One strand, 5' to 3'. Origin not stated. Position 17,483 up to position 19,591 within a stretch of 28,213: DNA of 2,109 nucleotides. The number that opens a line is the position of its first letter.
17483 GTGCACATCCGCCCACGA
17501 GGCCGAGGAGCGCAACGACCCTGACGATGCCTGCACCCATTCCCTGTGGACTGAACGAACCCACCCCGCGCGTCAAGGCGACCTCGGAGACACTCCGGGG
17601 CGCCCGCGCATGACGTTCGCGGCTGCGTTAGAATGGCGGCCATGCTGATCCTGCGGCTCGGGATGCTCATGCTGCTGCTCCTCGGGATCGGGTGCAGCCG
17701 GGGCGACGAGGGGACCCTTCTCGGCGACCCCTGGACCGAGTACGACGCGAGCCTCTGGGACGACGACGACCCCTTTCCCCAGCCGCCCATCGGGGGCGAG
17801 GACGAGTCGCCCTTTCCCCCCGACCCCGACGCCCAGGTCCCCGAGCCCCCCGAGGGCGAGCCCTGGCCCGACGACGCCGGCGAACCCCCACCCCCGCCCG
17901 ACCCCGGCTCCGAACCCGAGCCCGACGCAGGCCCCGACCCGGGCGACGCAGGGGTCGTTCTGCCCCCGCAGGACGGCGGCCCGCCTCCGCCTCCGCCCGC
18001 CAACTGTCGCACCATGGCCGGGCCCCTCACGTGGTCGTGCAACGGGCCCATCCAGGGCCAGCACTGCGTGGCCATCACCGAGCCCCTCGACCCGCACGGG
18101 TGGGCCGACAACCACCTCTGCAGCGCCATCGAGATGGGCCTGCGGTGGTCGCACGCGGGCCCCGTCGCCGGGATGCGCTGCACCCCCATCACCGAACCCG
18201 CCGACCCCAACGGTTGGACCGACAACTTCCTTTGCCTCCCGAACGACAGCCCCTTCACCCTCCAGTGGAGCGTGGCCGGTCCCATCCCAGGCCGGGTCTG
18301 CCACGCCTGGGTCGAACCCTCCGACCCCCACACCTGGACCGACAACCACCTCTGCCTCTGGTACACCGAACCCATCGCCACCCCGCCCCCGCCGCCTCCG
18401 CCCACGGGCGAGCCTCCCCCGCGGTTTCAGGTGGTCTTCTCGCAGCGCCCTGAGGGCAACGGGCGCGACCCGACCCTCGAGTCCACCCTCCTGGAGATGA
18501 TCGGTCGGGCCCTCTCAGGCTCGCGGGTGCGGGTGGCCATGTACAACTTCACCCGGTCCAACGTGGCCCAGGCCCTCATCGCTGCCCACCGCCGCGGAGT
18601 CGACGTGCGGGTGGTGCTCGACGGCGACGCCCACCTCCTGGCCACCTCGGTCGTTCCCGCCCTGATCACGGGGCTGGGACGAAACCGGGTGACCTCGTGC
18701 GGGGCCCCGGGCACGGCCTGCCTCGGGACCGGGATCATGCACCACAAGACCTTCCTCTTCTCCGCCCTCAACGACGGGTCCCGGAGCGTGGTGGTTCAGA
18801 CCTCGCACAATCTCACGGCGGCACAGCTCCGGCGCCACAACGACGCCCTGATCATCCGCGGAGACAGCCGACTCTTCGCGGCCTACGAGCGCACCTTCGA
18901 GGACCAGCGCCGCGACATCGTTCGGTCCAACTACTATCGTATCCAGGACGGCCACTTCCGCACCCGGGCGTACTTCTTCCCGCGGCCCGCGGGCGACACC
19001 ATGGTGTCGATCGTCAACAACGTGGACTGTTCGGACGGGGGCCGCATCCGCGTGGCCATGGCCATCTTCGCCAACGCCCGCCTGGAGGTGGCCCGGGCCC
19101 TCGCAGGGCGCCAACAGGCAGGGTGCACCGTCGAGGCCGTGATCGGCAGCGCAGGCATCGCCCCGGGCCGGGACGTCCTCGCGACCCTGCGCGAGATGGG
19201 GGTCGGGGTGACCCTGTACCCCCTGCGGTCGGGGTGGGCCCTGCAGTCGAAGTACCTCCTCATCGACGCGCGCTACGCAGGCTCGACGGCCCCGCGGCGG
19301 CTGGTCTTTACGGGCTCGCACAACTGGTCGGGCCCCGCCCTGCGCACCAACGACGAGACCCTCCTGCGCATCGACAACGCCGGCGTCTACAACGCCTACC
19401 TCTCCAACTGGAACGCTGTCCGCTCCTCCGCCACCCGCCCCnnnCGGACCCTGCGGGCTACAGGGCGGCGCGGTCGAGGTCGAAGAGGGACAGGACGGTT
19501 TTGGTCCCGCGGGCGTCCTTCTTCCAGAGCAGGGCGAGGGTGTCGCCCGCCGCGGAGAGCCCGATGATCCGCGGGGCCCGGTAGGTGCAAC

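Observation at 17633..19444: PLD-superfamily lipoprotein with a novel triple Cys/Trp repeat and a degenerate second HKD motif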

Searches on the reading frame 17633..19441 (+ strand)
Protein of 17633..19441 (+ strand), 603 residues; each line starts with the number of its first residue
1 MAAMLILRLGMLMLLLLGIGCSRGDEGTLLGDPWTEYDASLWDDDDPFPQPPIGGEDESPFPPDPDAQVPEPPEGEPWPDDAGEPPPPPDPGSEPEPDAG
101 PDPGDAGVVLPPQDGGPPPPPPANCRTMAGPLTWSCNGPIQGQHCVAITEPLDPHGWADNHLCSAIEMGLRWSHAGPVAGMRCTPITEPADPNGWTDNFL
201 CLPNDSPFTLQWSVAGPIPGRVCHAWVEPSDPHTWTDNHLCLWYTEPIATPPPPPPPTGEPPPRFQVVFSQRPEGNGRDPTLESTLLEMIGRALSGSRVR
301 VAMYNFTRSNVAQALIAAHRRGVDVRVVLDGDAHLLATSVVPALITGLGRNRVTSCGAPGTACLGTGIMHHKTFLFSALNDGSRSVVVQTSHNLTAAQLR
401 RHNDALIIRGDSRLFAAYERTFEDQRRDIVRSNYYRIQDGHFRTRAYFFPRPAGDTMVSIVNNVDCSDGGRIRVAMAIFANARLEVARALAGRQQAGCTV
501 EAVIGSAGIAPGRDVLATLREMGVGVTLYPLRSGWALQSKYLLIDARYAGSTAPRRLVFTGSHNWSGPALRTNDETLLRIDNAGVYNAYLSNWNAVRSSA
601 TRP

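Call 3: search_protein_families(library=pfam, proteins=[window:17633-19441:+], max_evalue=1)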
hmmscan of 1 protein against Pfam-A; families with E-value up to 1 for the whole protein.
window:17633-19441:+ (603 aa): 1 family
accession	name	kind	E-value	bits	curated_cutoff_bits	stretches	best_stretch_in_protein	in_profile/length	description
PF13091.12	PLDc_2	-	1e-26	93.8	27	2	287-423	2-129/132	PLD-like domain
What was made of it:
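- On PLD superfamily, Pfam PLDc_2 (PF13091): 93.8 bits against a cut-off of 27, E=1e-26, two stretches (call 3)
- Checked: PLDc_2 (PF13091) matches with E=1e-26 in two stretches (call 3).
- PF13091 matches at 93.8 bits in two stretches (call 3).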

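Call 4: search_protein_families(library=ncbifam, proteins=[window:17633-19441:+], max_evalue=1)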
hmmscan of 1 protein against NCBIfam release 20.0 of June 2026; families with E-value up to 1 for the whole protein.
window:17633-19441:+ (603 aa): 7 families
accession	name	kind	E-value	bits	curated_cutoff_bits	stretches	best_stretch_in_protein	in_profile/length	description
NF010492.0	PRK13912.1-3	equivalog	2.9e-09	36.7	297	2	296-427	47-173/178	nuclease NucT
NF010491.0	PRK13912.1-2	equivalog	5.3e-07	29.6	225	2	297-333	50-86/180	nuclease NucT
NF010490.0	PRK13912.1-1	equivalog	0.0012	18.9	211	1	286-331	35-78/159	nuclease NucT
NF041620.1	MXAN_5187_fam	hypoth_equivalog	0.0017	18.2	200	1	3-259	308-448/601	MXAN_5187 family protein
NF038319.1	DISARM_DrmC_I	equivalog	0.0036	16.9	133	1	282-395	95-204/236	DISARM system phospholipase D-like protein DrmC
NF010493.0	PRK13912.1-4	equivalog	0.013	15.5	351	1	297-332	41-76/171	nuclease NucT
NF008427.0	PRK11263.1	equivalog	0.08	12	281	1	265-338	192-263/409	cardiolipin synthase ClsB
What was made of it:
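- On NucT/Nuc nuclease equivalogs (NCBIfam NF010490-NF010493): Best score is 36.7 bits against a cut-off of 297 (call 4).
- Closest known: Nuc. Different: The window protein has both lobes in one chain (341 aa), scores far below the NucT equivalog cut-offs (36.7 against 297 bits; call 4), is lipid-anchored through a long tether and carries an extra domain.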

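Call 5: search_solved_structures(query=window:17633-19441:+, max_evalue=1, show_alignments=2)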
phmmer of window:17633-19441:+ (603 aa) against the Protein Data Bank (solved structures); distinct sequences matched with E-value up to 1: 9.
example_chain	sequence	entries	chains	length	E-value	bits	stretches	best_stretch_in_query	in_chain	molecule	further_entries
1byr_A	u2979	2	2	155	3e-05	26.2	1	289-424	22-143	PROTEIN (ENDONUCLEASE)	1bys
6ehi_A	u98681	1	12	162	8.3e-05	24.8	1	293-333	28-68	Nuclease NucT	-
4ggj_A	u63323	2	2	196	0.0019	20.3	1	280-341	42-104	Mitochondrial cardiolipin hydrolase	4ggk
9lkx_K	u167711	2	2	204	0.0029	19.7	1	280-341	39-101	Mitochondrial cardiolipin hydrolase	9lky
4h4a_A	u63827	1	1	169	0.0029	19.6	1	286-433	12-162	Mitochondrial cardiolipin hydrolase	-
4gen_A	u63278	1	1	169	0.0051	18.8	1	286-428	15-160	Mitochondrial cardiolipin hydrolase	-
4gem_A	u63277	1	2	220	0.0057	18.7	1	286-433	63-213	Mitochondrial cardiolipin hydrolase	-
4gel_A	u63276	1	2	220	0.0073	18.4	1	286-433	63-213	Mitochondrial cardiolipin hydrolase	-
7qep_M7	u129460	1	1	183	0.91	11.4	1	419-465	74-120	60S RIBOSOMAL PROTEIN L17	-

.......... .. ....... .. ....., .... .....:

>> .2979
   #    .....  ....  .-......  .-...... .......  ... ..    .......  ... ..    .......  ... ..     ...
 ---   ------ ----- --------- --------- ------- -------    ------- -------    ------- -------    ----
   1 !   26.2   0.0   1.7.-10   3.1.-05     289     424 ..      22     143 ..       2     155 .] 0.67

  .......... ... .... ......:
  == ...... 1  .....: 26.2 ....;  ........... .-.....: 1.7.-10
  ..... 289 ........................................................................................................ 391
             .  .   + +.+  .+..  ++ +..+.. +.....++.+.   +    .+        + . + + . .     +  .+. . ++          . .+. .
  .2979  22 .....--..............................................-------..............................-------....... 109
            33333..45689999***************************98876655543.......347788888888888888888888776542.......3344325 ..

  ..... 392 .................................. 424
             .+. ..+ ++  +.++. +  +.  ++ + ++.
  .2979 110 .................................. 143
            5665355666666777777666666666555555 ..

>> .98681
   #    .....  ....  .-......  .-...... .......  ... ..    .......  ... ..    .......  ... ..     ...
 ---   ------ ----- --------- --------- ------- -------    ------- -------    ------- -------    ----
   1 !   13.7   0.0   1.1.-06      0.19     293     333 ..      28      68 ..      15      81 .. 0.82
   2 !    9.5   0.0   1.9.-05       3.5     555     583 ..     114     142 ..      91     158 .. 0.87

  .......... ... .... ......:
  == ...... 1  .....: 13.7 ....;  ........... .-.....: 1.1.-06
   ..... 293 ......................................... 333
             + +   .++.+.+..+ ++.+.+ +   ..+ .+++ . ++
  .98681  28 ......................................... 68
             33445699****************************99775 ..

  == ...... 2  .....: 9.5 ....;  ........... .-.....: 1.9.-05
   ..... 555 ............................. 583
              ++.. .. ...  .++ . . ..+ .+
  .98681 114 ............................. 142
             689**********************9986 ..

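Call 9: find_homologous_proteins(query=window:17633-19441:+)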
Query window:17633-19441:+ (603 aa): 146 proteins with E <= 0.001 among 8000 candidates; the best 120 are listed.
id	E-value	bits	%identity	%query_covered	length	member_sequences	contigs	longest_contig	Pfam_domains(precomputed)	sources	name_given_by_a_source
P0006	0.0e+0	1423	100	100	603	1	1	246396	PF13091.13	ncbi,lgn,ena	-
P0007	0.0e+0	1132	79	97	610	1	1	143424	PF13091.13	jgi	-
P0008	5.2e-274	929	73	80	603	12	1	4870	PF13091.13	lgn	-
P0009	7.6e-218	744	57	100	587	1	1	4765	PF13091.13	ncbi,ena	-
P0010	8.4e-209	714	63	80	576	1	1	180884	PF13091.13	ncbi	ncbi:MAG: phospholipase D-like domain-containing protein [Polyangiales bacterium]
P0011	7.1e-197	674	62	81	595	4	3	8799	PF13091.13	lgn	-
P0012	1.6e-189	650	63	75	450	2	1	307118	PF13091.13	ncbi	ncbi:MAG: phospholipase D-like domain-containing protein [Polyangiales bacterium]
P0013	8.1e-140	486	63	59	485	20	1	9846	PF13091.13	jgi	-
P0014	1.7e-135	472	62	56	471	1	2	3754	PF13091.13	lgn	-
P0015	3.4e-135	471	61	56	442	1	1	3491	PF13091.13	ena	-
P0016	2.8e-134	468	62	59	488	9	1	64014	PF13091.13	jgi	-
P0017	7.5e-134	466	49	87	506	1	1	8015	PF13091.13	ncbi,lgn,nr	ncbi:MAG: hypothetical protein JWM10_4218 [Myxococcaceae bacterium]|nr:hypothetical protein [Myxococ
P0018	1.9e-132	461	62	58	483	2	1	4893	PF13091.13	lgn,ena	-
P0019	3.3e-132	461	60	59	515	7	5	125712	PF13091.13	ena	-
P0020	6.0e-132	460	63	56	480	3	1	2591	PF13091.13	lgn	-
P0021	5.3e-130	453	62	56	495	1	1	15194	PF13091.13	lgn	-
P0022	1.7e-129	452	60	56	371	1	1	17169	PF13091.13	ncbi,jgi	jgi:phosphatidylserine/phosphatidylglycerophosphate/cardiolipin synthase-like enzyme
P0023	4.2e-129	450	59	57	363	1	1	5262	PF13091.13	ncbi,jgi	jgi:phosphatidylserine/phosphatidylglycerophosphate/cardiolipin synthase-like enzyme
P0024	6.7e-129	450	61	56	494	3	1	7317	PF13091.13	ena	-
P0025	1.1e-127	446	61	56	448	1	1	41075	PF13091.13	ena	-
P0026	1.3e-127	445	60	57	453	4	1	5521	PF13091.13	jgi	-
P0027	1.2e-124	436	58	56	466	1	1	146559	PF13091.13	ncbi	-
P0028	1.4e-124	435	57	58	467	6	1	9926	PF13091.13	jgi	jgi:phosphatidylserine/phosphatidylglycerophosphate/cardiolipin synthase-like enzyme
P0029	4.0e-124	434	60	58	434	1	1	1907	PF13091.13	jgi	-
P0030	7.5e-124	433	59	58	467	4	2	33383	PF13091.13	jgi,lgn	jgi:phosphatidylserine/phosphatidylglycerophosphate/cardiolipin synthase-like enzyme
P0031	2.3e-123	431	60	57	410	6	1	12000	PF13091.13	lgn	-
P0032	5.1e-123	430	61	56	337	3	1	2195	PF13091.13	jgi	jgi:phosphatidylserine/phosphatidylglycerophosphate/cardiolipin synthase-like enzyme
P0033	1.3e-122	429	60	57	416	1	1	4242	PF13091.13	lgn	-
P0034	2.7e-122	428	61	54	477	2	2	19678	PF13091.13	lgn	-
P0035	4.2e-122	427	55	58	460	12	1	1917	PF13091.13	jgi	jgi:phosphatidylserine/phosphatidylglycerophosphate/cardiolipin synthase-like enzyme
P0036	6.4e-122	427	59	56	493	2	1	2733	PF13091.13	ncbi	-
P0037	1.1e-121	426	59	54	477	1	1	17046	PF13091.13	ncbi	-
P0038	1.2e-121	426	58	58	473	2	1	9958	PF13091.13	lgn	-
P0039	6.1e-121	423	60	57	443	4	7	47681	PF13091.13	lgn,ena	-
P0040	5.9e-120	420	57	56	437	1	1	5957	PF13091.13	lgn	-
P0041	9.9e-120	419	61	57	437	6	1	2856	PF13091.13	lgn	-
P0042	1.2e-119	419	60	57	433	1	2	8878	PF13091.13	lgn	-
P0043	1.2e-119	419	58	58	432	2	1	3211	PF13091.13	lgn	-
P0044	1.6e-119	419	58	58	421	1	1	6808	PF13091.13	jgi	-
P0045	4.1e-119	417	58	59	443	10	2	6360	PF13091.13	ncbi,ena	-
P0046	4.2e-119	417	56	59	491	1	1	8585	PF13091.13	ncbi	-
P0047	4.4e-119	417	59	57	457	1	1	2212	PF13091.13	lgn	-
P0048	4.4e-119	417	57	59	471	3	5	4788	PF13091.13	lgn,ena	-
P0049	4.5e-119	417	57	56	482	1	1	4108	PF13091.13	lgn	-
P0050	4.8e-119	417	51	70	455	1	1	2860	PF13091.13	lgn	-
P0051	5.4e-119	417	57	56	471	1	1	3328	PF13091.13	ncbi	-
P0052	8.2e-119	416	55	59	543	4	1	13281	PF13091.13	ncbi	-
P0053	1.8e-118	415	59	54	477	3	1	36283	PF13091.13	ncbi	-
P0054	2.0e-118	415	56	57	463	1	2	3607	PF13091.13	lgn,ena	-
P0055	4.3e-118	414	58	58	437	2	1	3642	PF13091.13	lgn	-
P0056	8.2e-118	413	57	58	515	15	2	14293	PF13091.13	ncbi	-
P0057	4.5e-117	411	57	57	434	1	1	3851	PF13091.13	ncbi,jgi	jgi:phosphatidylserine/phosphatidylglycerophosphate/cardiolipin synthase-like enzyme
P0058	9.3e-117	410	57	58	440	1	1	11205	PF13091.13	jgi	jgi:phosphatidylserine/phosphatidylglycerophosphate/cardiolipin synthase-like enzyme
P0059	1.3e-116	409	58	56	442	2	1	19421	PF13091.13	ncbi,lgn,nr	ncbi:MAG: hypothetical protein J0L92_27215 [Deltaproteobacteria bacterium]|nr:hypothetical protein [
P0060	2.9e-116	408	56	58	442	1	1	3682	PF13091.13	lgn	-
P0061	2.9e-116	408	57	57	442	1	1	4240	PF13091.13,PF00614.29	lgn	-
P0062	3.3e-116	408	57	58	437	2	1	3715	PF13091.13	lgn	-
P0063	4.9e-116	407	56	59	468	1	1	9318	PF13091.13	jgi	jgi:phosphatidylserine/phosphatidylglycerophosphate/cardiolipin synthase-like enzyme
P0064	5.3e-116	407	58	57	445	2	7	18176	PF13091.13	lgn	-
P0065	1.3e-115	406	58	57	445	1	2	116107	PF13091.13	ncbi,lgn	-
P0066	1.7e-115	405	57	58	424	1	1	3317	PF13091.13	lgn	-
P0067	3.7e-115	404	55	56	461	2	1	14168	PF13091.13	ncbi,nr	ncbi:MAG: hypothetical protein K1X94_24220 [Sandaracinaceae bacterium]|nr:hypothetical protein [Sand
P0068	8.0e-115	403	55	59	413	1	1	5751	PF13091.13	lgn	-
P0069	5.2e-114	401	57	57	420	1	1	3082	PF13091.13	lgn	-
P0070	7.6e-112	393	54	59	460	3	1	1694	PF13091.13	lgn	-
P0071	8.3e-110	387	54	56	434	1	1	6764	PF13091.13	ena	-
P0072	1.9e-109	385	54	58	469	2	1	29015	PF13091.13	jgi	jgi:phosphatidylserine/phosphatidylglycerophosphate/cardiolipin synthase-like enzyme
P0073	1.4e-106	376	48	65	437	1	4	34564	PF13091.13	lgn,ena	-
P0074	2.1e-106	375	55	58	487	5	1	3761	PF13091.13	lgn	-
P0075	2.9e-106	375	54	57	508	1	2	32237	PF13091.13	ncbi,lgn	-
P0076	1.2e-105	373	54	57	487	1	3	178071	PF13091.13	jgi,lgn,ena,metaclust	metaclust:\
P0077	2.4e-103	365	54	58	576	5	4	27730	PF13091.13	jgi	jgi:phosphatidylserine/phosphatidylglycerophosphate/cardiolipin synthase-like enzyme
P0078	4.3e-102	361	55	55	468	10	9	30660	PF13091.13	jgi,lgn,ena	-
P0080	7.6e-97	344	50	56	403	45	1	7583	PF13091.13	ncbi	-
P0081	6.4e-96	341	51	57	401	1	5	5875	PF13091.13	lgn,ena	-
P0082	7.0e-93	331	49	58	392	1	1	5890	PF13091.13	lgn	-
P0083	1.0e-91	327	50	57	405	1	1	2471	PF13091.13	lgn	-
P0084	2.6e-85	306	49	56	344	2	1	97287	PF13091.13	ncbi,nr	ncbi:MAG: hypothetical protein H6706_30155 [Myxococcales bacterium]|nr:hypothetical protein [Myxococ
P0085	9.0e-85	304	54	20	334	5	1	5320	-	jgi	-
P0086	2.3e-84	303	61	38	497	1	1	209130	PF13091.13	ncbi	-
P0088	4.7e-82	295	58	20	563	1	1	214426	PF01551.30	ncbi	ncbi:MAG: M23 family metallopeptidase [Polyangiales bacterium]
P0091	8.8e-78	281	53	20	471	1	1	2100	PF08924.18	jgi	jgi:hypothetical protein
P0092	1.5e-77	280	53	20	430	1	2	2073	PF02557.23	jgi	jgi:hypothetical protein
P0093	1.6e-77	280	47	55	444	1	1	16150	PF13091.13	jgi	jgi:hypothetical protein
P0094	1.2e-76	277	44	56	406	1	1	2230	PF13091.13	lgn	-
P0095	5.9e-75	271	54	20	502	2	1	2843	PF01183.27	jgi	jgi:GH25 family lysozyme M1 (1,4-beta-N-acetylmuramidase)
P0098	4.2e-74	269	45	57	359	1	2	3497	PF13091.13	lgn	-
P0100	1.5e-71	260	44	29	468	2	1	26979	-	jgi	jgi:hypothetical protein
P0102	2.9e-62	230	55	18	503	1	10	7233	PF12044.15,PF01400.32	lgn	-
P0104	1.5e-57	214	39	56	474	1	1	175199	PF13091.13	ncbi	-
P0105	8.6e-57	211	40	55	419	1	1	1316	PF13091.13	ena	-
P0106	9.9e-56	208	41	54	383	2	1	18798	PF13091.13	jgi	jgi:phosphatidylserine/phosphatidylglycerophosphate/cardiolipin synthase-like enzyme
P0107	1.7e-55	207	47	20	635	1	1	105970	PF01510.31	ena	-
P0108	2.0e-54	204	41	53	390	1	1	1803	PF13091.13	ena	-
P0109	8.9e-54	202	48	18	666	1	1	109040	PF00251.27,PF04616.21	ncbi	-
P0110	2.8e-52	197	38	56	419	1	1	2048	PF13091.13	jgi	jgi:phosphatidylserine/phosphatidylglycerophosphate/cardiolipin synthase-like enzyme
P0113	1.5e-41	161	40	52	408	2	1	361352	PF13091.13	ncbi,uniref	ncbi:phospholipase D-like domain-containing protein [Streptomyces sp. NPDC004327]|uniref:phospholipa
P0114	2.9e-40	157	38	52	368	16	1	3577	PF13091.13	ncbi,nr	ncbi:MAG TPA: phospholipase D-like domain-containing protein [Umezawaea sp.]|nr:phospholipase D-like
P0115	1.8e-39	154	39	52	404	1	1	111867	PF13091.13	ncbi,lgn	ncbi:phospholipase D-like domain-containing protein [Streptomyces sp. NPDC004788]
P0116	3.0e-39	154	33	55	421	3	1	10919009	PF13091.13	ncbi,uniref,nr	ncbi:phospholipase D-like domain-containing protein [Streptomyces sp. NBC_00576]|uniref:phospholipas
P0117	7.8e-39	152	33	52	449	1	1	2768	PF13091.13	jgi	jgi:phosphatidylserine/phosphatidylglycerophosphate/cardiolipin synthase-like enzyme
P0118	9.5e-39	152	33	55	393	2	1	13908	PF13091.13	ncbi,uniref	ncbi:phospholipase D-like domain-containing protein [Streptomyces sp. NPDC005728]|uniref:phospholipa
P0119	1.7e-38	151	35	53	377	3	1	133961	PF13091.13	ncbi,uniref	ncbi:phosphatidylserine/phosphatidylglycerophosphate/cardiolipin synthase family protein [Amycolatop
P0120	4.6e-38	150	35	54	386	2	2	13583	PF13091.13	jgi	jgi:phosphatidylserine/phosphatidylglycerophosphate/cardiolipin synthase-like enzyme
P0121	4.6e-38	150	32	56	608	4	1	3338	PF13091.13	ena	-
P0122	5.8e-38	149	34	57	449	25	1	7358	PF13091.13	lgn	-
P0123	4.2e-36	143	34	59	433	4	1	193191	PF13091.13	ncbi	ncbi:phospholipase D-like domain-containing protein [Streptomyces sp. NPDC001493]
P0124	4.9e-36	143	32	59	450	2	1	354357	PF13091.13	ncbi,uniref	ncbi:phospholipase D-like domain-containing protein [Streptomyces sp. NPDC058257]|uniref:phospholipa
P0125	1.9e-35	141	55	18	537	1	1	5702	-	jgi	jgi:hypothetical protein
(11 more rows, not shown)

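Call 19: find_encoding_contigs(protein=window:17633-19441:+, flank=10000, max_places=3)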
Protein window:17633-19441:+ (603 aa): 2 contigs read that carry it; 1 place shown.
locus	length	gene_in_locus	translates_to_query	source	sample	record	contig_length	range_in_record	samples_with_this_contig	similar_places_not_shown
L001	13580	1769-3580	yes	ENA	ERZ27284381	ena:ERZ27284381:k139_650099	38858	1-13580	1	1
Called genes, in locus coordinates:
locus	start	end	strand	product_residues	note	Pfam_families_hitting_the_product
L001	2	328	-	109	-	?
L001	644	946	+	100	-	-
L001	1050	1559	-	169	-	-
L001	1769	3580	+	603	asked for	PF13091:PLDc_2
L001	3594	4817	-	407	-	-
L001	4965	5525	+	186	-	-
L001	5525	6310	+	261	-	PF02311:AraC_binding, PF12833:HTH_18, PF00165:HTH_AraC (weak)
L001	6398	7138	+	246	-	-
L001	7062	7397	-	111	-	-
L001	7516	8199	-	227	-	PF01514:YscJ_FliF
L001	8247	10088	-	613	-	PF07714:PK_Tyr_Ser-Thr (weak), PF00069:Pkinase (weak)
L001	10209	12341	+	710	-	PF02092:tRNA_synt_2f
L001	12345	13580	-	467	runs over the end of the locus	-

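Call 46: list_cluster_members(proteins=[P0006, P0007, P0126, P0127, P0128, P0130, P0132, P0144, P0186, P0271])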
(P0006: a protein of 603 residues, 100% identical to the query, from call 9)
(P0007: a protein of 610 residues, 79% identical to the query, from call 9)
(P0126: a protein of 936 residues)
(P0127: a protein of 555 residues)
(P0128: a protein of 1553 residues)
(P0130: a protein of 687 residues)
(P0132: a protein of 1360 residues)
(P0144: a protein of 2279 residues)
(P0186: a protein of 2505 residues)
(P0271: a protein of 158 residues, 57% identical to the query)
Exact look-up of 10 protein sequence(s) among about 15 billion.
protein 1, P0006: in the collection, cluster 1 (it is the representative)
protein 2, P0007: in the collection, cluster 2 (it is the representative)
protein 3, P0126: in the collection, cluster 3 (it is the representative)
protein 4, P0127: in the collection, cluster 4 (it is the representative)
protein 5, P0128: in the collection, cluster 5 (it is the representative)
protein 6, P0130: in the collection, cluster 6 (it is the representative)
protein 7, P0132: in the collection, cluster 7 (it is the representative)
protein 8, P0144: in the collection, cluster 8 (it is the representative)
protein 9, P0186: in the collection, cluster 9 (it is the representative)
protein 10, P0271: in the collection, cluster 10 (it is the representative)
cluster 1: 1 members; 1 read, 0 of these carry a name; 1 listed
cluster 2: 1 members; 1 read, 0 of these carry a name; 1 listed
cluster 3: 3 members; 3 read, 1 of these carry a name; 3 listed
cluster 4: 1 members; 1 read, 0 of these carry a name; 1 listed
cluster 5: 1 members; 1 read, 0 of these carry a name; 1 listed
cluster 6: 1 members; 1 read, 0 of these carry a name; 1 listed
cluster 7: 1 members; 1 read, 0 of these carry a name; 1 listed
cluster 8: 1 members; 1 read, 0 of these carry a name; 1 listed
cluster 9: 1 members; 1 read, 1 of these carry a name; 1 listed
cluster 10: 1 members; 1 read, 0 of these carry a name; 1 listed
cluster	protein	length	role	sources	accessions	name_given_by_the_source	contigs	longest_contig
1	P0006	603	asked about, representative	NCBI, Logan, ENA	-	-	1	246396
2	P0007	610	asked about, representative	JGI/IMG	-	-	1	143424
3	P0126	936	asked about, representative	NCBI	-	-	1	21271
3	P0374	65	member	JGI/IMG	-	hypothetical protein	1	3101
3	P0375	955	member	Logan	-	-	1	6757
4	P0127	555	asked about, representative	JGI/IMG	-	-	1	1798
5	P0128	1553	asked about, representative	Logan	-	-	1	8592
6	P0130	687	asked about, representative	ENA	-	-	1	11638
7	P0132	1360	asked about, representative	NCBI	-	-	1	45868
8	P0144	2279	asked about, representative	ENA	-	-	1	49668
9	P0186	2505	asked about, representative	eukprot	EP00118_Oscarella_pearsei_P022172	m.253094 g.253094 ORF g.253094 m.253094 type:complete len:2506 (+) ...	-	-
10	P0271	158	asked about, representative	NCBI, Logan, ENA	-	-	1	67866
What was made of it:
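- The identical protein is recorded from NCBI, ENA and Logan assemblies made with different pipelines (calls 9, 19, 46).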
